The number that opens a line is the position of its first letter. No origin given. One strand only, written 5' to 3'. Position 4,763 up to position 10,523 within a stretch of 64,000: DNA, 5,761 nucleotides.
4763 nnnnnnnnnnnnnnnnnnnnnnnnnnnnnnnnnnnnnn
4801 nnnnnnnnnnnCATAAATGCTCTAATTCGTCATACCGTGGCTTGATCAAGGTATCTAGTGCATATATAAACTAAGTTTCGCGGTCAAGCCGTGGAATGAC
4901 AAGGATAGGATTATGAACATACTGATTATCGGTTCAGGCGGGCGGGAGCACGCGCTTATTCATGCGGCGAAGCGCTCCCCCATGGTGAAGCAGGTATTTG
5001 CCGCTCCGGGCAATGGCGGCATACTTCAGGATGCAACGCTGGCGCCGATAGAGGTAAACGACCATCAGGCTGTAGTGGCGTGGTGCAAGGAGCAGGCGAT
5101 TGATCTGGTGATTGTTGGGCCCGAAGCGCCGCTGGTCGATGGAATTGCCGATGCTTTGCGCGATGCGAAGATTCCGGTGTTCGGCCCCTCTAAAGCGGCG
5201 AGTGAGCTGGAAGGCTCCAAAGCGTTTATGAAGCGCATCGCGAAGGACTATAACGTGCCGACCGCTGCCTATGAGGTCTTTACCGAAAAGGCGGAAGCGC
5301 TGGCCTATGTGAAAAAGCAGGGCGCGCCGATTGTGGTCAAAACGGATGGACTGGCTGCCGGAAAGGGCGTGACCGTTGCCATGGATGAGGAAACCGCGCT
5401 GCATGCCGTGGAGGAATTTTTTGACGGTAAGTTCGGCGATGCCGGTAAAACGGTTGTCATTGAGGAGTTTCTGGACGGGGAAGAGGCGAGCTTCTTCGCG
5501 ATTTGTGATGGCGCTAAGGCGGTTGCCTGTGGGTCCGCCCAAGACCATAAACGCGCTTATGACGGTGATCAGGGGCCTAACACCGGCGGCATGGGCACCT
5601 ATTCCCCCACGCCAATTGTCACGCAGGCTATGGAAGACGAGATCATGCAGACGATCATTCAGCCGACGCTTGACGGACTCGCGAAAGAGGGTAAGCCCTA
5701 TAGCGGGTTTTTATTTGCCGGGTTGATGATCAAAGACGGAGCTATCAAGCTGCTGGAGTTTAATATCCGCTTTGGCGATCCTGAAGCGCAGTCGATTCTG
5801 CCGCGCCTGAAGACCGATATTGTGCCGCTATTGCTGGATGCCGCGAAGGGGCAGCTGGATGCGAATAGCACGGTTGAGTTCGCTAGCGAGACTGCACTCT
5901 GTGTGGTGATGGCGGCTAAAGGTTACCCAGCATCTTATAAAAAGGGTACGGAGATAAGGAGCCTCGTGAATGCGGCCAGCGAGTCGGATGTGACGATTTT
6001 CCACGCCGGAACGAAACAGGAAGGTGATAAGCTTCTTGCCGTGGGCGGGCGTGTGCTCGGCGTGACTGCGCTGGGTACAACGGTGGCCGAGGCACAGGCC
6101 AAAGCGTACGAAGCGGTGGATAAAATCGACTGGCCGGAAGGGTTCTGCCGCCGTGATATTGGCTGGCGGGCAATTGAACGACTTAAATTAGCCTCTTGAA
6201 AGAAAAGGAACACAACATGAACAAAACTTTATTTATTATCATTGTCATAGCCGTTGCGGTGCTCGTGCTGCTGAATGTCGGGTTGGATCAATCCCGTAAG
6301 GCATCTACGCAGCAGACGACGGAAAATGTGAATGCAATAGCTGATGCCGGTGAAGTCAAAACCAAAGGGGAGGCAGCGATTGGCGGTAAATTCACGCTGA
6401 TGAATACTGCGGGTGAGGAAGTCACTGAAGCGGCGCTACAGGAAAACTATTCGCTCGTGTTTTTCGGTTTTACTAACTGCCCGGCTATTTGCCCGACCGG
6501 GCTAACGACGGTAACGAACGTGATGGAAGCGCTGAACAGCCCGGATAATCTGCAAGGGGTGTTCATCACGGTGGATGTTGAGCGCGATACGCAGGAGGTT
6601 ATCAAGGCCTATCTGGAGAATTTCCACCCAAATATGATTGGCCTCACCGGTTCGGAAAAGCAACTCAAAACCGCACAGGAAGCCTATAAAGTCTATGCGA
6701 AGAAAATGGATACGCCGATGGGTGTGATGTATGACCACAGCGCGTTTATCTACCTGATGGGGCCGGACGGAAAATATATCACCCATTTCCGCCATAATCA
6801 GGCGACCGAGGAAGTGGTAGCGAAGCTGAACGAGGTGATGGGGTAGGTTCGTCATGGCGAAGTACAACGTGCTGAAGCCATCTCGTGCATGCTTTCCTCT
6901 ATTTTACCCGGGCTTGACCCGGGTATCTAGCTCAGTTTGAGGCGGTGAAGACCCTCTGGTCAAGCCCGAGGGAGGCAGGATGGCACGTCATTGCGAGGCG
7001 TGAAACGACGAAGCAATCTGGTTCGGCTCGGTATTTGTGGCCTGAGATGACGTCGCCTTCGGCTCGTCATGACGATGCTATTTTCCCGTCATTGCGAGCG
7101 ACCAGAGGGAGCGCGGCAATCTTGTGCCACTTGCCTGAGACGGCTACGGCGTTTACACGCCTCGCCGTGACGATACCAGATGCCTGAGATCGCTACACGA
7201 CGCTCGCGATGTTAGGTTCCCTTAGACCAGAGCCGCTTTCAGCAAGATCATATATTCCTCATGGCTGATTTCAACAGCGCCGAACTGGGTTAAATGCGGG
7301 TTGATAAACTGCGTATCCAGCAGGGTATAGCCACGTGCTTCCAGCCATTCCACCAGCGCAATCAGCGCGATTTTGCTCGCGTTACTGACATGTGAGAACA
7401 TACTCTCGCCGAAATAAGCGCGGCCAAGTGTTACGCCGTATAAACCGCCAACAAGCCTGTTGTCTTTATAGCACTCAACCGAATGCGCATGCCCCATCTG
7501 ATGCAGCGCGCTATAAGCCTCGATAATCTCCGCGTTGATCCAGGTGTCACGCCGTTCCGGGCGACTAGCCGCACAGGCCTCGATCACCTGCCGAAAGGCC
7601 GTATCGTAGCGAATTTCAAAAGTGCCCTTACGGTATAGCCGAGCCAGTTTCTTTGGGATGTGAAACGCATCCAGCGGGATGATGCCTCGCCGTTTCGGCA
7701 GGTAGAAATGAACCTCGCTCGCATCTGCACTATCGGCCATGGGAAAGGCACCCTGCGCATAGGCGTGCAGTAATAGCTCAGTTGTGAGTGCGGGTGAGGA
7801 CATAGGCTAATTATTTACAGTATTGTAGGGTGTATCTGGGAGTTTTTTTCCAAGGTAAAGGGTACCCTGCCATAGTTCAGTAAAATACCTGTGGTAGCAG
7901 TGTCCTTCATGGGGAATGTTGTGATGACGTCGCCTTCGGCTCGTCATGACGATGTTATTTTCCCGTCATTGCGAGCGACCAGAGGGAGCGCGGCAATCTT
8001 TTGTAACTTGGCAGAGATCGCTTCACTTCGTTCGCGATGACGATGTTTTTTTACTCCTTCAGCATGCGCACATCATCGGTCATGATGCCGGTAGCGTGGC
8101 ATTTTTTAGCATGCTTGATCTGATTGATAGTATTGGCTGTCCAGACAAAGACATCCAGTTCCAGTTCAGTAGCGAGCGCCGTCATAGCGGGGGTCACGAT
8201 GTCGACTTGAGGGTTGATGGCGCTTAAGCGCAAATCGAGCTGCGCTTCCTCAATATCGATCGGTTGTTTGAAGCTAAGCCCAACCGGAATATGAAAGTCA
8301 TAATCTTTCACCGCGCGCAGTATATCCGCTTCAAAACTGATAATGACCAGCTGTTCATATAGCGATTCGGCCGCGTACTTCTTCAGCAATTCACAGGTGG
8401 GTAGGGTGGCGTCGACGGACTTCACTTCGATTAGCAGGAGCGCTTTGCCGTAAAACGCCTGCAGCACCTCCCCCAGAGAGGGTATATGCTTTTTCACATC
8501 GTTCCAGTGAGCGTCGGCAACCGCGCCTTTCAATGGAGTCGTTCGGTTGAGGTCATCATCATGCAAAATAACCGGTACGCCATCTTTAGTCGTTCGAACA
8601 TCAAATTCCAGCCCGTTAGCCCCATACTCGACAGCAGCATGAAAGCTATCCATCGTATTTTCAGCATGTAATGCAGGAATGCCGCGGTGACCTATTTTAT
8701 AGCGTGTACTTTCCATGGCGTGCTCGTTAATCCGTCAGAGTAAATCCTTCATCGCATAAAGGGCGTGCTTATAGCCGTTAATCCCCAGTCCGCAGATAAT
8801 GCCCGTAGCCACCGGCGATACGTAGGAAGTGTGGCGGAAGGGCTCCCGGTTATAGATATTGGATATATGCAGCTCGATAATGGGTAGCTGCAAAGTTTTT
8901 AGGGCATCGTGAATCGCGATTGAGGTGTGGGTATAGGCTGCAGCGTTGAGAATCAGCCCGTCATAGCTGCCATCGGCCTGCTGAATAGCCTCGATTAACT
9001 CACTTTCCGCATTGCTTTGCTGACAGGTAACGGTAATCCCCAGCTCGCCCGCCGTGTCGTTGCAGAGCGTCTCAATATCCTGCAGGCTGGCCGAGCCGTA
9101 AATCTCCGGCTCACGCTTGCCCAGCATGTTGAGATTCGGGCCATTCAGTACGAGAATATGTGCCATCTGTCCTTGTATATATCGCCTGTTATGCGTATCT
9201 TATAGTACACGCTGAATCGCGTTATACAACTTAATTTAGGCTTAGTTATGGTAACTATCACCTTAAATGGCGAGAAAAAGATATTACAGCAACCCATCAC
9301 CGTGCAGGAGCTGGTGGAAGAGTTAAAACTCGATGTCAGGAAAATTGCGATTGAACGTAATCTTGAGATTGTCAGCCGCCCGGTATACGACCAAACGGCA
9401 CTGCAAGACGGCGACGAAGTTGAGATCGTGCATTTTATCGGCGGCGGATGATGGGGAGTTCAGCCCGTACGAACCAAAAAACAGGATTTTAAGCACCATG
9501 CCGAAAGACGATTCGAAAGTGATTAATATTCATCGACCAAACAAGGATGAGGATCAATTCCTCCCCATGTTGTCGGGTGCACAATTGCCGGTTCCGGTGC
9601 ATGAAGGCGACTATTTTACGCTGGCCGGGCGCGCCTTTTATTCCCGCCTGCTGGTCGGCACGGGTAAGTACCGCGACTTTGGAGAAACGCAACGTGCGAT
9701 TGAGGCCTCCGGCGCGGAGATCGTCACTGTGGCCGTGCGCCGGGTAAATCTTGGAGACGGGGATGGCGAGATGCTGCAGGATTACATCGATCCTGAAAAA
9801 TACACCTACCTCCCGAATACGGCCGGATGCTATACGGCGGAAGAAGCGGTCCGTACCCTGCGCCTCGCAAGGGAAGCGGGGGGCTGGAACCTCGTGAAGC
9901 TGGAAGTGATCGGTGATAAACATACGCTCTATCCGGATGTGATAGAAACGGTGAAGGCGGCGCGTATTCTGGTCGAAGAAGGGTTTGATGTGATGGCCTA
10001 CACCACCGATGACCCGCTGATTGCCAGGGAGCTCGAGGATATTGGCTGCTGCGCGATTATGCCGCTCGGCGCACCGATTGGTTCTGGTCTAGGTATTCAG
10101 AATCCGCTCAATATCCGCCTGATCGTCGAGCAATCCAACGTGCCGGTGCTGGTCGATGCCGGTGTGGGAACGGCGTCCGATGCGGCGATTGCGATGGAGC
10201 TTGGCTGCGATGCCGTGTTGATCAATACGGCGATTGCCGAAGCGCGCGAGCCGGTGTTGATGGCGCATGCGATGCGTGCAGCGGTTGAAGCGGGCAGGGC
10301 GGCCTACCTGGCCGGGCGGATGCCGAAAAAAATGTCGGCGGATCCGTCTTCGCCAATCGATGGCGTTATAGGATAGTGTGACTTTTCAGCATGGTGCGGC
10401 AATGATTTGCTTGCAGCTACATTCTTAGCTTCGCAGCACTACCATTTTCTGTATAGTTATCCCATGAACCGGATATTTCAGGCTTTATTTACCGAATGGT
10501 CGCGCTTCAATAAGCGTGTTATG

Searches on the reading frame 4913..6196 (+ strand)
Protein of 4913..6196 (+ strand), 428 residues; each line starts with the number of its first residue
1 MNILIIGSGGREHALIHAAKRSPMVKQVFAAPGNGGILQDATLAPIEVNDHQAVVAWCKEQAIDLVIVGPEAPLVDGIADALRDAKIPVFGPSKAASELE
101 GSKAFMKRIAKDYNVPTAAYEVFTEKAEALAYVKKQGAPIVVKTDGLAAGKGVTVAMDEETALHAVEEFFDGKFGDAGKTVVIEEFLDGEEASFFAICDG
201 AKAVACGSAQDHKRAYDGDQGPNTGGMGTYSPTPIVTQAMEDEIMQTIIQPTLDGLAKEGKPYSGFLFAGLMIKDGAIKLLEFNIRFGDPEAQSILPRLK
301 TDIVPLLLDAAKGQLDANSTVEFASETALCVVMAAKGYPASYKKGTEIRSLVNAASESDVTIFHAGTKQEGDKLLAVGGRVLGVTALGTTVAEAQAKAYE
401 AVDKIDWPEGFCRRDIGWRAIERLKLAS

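Call 44: search_protein_families(library=pfam, proteins=[window:4913-6196:+], max_evalue=0.00001)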
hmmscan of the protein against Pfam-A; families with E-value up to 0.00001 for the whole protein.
window:4913-6196:+ (428 aa): 4 families
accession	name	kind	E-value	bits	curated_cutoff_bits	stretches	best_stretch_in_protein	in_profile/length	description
PF01071.24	GARS_A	-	9.7e-78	260.9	27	1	101-292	1-194/194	Phosphoribosylglycinamide synthetase, ATP-grasp (A) domain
PF02844.21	GARS_N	-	1.3e-37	128.9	29.5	1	1-100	1-100/100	Phosphoribosylglycinamide synthetase, N domain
PF02843.22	GARS_C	-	5.6e-34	116.8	34.8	1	328-419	1-92/92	Phosphoribosylglycinamide synthetase, C domain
PF02222.28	ATP-grasp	-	6.7e-07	29.6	27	1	110-188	3-77/179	ATP-grasp domain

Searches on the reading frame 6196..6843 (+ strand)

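Call 44: search_protein_families(library=pfam, proteins=[window:6196-6843:+], max_evalue=0.00001)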
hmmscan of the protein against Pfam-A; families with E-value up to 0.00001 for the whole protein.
window:6196-6843:+ (216 aa): 1 family
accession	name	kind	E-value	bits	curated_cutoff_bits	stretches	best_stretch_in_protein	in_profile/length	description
PF02630.20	SCO1-SenC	-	1.6e-44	151.6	22.8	1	63-193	1-133/134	SCO1/SenC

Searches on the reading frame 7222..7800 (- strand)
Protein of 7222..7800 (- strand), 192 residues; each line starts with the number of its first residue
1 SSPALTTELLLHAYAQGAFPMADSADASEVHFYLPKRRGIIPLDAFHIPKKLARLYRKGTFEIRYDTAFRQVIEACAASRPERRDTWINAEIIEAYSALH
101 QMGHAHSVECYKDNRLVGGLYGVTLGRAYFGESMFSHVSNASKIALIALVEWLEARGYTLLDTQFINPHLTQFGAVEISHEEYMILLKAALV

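Call 44: search_protein_families(library=pfam, proteins=[window:7222-7800:-], max_evalue=0.00001)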
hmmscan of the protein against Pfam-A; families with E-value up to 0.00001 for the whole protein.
window:7222-7800:- (192 aa): 1 family
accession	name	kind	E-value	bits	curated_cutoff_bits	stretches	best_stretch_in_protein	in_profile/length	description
PF03588.20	Leu_Phe_trans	-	8.7e-69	230.8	22.7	1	8-179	2-171/171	Leucyl/phenylalanyl-tRNA protein transferase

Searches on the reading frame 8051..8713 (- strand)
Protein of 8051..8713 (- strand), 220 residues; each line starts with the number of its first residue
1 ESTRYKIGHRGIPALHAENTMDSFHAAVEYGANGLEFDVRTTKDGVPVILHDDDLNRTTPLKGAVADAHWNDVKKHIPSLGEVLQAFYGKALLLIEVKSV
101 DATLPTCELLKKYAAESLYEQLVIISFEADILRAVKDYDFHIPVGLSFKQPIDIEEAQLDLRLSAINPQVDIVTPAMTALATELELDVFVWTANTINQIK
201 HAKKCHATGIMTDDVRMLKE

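Call 44: search_protein_families(library=pfam, proteins=[window:8051-8713:-], max_evalue=0.00001)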
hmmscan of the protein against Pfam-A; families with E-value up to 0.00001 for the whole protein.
window:8051-8713:- (220 aa): 1 family
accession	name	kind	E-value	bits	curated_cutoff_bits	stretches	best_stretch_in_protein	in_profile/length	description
PF03009.23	GDPD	-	2.1e-36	126.7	23.6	1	9-215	1-242/244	Glycerophosphoryl diester phosphodiesterase family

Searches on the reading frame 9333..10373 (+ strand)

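Call 44: search_protein_families(library=pfam, proteins=[window:9333-10373:+], max_evalue=0.00001)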
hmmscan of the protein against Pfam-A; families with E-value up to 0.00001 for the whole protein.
window:9333-10373:+ (347 aa): 1 family
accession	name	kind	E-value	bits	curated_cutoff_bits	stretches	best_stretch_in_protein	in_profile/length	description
PF05690.20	ThiG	-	2.8e-112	374.5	23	1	97-341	2-247/247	Thiazole biosynthesis protein ThiG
